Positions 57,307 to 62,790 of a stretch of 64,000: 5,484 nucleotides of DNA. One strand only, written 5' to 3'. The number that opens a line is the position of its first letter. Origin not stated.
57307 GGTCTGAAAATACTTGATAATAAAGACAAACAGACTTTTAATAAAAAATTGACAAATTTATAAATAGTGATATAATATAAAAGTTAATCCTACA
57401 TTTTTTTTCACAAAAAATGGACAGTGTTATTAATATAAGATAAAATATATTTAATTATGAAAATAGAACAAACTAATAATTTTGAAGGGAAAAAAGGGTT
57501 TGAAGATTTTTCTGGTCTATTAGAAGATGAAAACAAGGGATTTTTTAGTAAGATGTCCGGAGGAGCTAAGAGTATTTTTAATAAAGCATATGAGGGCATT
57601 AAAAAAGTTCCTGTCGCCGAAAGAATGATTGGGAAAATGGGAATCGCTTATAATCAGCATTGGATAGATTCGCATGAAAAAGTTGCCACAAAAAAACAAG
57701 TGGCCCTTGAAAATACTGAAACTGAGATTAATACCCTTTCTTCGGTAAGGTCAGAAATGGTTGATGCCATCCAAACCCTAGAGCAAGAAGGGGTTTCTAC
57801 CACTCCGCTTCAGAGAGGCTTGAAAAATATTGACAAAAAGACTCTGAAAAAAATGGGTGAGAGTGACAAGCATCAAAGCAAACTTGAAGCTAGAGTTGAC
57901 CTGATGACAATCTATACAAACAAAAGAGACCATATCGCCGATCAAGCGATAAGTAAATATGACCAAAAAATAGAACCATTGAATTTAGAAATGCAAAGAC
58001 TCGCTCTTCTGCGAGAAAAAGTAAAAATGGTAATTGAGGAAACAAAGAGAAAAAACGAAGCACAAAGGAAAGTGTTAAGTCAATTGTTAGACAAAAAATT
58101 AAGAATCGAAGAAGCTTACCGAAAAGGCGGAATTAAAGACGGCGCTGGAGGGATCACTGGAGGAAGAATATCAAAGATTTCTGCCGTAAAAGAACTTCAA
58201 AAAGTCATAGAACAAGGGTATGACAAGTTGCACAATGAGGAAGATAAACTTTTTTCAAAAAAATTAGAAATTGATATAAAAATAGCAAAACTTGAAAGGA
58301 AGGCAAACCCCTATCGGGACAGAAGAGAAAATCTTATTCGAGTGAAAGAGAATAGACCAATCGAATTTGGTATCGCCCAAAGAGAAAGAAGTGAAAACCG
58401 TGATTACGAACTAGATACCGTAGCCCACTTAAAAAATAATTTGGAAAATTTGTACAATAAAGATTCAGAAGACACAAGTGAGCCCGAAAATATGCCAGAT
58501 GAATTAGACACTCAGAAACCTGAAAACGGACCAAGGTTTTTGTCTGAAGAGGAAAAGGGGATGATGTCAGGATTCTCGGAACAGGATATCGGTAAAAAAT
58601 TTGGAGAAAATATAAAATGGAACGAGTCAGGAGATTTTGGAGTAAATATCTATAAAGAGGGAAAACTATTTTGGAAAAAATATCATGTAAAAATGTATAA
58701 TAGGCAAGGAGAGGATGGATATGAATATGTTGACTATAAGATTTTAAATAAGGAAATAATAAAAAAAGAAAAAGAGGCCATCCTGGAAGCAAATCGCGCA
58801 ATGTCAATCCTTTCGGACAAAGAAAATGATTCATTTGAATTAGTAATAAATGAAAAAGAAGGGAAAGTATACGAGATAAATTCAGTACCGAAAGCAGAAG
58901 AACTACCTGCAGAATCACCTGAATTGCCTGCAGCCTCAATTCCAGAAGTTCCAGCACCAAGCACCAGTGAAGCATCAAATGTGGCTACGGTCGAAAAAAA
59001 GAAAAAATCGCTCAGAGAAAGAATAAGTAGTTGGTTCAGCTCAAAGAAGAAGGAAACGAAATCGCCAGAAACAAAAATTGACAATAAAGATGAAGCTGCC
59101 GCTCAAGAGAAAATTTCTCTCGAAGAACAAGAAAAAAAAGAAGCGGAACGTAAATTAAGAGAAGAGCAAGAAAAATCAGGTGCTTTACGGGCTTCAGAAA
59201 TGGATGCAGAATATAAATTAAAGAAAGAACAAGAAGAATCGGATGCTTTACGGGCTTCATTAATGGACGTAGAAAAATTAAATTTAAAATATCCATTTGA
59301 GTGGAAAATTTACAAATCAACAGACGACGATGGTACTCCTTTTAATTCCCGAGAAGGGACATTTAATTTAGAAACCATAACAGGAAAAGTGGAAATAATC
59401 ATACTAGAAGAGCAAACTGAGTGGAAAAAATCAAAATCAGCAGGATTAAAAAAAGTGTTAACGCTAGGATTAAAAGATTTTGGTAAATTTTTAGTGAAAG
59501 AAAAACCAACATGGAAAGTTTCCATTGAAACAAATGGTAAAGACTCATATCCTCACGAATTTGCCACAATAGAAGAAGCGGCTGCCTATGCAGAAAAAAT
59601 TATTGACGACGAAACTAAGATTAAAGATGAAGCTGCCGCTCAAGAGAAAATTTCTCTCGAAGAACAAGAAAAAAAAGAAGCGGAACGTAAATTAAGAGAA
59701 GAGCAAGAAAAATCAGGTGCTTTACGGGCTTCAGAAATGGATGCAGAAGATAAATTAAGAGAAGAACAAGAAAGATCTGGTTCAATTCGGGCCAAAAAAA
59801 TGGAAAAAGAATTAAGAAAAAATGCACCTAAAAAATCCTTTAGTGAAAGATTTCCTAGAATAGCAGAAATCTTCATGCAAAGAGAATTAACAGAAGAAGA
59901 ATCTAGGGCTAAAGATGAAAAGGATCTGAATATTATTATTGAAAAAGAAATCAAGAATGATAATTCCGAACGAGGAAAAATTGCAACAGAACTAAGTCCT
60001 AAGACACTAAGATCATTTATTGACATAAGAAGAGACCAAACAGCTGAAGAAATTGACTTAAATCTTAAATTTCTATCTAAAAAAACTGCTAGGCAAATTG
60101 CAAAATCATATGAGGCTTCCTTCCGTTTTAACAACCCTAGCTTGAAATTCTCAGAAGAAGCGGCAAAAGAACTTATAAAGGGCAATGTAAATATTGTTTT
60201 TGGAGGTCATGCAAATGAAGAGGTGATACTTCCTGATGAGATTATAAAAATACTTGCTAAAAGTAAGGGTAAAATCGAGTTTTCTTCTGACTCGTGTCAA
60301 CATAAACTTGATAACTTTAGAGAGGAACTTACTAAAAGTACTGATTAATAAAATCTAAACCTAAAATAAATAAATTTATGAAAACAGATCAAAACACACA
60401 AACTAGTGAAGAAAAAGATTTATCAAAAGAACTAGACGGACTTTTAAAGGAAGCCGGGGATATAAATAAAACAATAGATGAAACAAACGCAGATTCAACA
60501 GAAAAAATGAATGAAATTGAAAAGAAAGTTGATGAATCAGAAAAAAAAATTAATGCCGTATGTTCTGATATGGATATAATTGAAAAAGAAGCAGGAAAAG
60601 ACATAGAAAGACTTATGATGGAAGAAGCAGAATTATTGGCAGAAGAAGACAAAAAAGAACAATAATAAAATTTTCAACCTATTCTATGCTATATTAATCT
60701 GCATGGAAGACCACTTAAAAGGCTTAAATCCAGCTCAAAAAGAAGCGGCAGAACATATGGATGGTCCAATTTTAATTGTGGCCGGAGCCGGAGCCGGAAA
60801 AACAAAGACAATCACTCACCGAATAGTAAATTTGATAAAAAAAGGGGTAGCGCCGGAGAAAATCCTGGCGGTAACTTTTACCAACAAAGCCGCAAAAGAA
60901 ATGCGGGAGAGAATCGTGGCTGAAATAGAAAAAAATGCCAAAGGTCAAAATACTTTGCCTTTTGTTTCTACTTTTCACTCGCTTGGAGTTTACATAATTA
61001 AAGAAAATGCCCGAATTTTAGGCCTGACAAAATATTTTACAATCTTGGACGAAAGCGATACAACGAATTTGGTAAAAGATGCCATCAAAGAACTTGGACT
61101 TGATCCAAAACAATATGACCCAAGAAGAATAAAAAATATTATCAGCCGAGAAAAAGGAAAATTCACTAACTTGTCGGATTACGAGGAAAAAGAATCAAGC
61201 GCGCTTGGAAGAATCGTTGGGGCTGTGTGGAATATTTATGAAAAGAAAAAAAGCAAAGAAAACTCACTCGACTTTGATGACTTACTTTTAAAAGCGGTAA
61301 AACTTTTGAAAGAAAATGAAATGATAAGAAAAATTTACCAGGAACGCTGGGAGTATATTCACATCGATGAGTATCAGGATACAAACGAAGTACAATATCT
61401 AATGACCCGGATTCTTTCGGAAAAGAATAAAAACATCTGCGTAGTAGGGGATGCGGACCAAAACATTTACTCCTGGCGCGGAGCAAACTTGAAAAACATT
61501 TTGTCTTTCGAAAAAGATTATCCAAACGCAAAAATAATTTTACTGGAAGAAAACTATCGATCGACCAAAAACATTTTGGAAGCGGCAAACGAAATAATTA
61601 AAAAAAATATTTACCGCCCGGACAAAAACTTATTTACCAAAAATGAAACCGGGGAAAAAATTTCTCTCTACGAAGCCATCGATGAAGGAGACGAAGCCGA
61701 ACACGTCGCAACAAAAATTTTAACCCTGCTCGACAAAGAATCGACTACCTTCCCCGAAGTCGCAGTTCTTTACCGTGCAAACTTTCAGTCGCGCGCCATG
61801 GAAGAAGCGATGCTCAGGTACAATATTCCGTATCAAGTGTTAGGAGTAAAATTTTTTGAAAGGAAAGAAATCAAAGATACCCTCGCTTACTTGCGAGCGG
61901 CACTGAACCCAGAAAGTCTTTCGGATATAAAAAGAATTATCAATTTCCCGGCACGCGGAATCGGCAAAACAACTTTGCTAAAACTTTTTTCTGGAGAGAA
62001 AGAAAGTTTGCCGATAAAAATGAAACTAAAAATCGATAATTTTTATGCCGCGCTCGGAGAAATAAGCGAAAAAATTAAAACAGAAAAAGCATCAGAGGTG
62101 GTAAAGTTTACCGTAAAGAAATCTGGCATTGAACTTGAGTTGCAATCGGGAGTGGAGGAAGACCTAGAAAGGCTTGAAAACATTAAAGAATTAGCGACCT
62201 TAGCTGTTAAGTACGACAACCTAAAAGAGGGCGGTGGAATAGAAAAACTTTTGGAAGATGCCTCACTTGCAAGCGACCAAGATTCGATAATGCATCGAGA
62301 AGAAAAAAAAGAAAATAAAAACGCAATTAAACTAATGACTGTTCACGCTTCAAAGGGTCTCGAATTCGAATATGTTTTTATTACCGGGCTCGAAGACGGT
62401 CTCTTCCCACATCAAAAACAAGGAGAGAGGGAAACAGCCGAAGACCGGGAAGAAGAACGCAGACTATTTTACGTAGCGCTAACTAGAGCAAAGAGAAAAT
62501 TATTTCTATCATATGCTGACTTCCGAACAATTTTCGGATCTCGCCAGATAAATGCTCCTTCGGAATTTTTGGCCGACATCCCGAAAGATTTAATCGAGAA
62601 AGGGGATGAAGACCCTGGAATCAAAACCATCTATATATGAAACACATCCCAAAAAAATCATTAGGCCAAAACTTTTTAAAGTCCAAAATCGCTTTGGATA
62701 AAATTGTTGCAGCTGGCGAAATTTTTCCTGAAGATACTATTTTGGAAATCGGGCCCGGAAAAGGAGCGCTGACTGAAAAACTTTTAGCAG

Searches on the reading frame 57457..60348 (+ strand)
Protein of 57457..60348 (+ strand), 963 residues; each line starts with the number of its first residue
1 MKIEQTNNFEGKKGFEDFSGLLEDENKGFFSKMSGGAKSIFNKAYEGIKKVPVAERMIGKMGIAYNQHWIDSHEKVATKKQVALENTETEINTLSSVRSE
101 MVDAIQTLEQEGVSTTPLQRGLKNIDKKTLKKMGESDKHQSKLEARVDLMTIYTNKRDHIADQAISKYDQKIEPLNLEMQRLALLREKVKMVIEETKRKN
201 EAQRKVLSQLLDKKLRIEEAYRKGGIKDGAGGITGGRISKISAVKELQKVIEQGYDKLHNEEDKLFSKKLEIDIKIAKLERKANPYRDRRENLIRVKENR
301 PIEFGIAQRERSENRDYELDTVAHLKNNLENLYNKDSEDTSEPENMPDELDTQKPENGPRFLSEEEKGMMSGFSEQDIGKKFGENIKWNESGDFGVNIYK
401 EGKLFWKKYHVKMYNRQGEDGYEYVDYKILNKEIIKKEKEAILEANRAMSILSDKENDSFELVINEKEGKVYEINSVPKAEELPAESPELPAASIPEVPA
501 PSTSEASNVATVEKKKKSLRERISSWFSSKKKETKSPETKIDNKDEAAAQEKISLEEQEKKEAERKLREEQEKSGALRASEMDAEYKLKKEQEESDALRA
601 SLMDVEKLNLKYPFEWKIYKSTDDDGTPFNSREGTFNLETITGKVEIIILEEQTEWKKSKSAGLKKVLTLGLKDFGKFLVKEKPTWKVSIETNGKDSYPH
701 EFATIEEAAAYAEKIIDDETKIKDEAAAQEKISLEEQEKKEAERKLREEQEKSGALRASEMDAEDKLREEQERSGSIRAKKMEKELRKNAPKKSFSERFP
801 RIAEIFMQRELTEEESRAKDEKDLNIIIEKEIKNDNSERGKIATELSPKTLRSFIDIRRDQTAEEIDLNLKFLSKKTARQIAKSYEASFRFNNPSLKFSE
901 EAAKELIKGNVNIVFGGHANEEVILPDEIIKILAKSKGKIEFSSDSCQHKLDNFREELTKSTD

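Call 12: search_protein_families(library=pfam, proteins=[window:57457-60348:+], max_evalue=0.01)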
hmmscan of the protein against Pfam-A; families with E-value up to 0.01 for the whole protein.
window:57457-60348:+ (963 aa): 1 family
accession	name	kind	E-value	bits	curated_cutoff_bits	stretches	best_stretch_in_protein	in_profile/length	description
PF02847.23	MA3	-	0.0047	17.3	23.2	0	170-224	23-77/113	MA3 domain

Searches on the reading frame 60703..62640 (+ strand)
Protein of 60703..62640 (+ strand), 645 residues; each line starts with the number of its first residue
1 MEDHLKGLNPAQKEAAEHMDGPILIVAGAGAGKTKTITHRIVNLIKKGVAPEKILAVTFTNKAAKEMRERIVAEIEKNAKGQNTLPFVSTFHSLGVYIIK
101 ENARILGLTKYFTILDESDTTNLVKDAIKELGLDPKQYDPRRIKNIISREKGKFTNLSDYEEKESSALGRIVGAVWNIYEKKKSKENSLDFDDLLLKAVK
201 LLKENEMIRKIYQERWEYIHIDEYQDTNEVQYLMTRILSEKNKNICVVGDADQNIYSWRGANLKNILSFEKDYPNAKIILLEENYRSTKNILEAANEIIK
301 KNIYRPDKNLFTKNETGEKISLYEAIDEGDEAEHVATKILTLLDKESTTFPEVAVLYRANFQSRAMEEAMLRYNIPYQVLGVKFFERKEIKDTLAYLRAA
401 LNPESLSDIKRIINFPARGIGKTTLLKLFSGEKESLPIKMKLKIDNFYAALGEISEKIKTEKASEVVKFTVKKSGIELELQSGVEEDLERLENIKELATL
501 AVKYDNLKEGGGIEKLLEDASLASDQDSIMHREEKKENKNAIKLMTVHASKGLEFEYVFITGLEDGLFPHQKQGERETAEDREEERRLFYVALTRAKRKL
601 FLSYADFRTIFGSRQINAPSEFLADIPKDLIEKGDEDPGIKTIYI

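Call 24: search_protein_families(library=pfam, proteins=[window:60703-62640:+], max_evalue=0.001)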
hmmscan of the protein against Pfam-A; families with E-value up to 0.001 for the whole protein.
window:60703-62640:+ (645 aa): 10 families
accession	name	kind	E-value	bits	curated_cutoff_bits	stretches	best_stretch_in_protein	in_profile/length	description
PF00580.27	UvrD-helicase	-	4.2e-86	289.4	23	1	8-274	1-271/271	UvrD/REP helicase N-terminal domain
PF13361.12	UvrD_C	-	3.6e-67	227.7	25.6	1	279-605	1-348/350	UvrD-like helicase C-terminal domain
PF13245.12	AAA_19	-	6.1e-24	85.2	25.1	1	12-257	1-132/134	AAA domain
PF13538.12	UvrD_C_2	-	1.6e-11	44.3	27.4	1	578-602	26-51/52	UvrD-like helicase C-terminal domain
PF01443.25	Viral_helicase1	-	2.6e-08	34.4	21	0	533-601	166-225/228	Viral superfamily 1 RNA helicase core domain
PF13604.12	AAA_30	-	4.4e-08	33.5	27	1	8-74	2-69/191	AAA domain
PF13087.12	AAA_12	-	1.9e-06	28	27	0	489-601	84-189/195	AAA domain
PF13086.12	AAA_11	-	2.6e-05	24.6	27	1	8-142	2-141/257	AAA domain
PF13173.12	AAA_14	-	0.00011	22.6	27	0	183-249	29-97/129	AAA domain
PF13401.12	AAA_22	-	0.00039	21.2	27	0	20-92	5-76/130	AAA domain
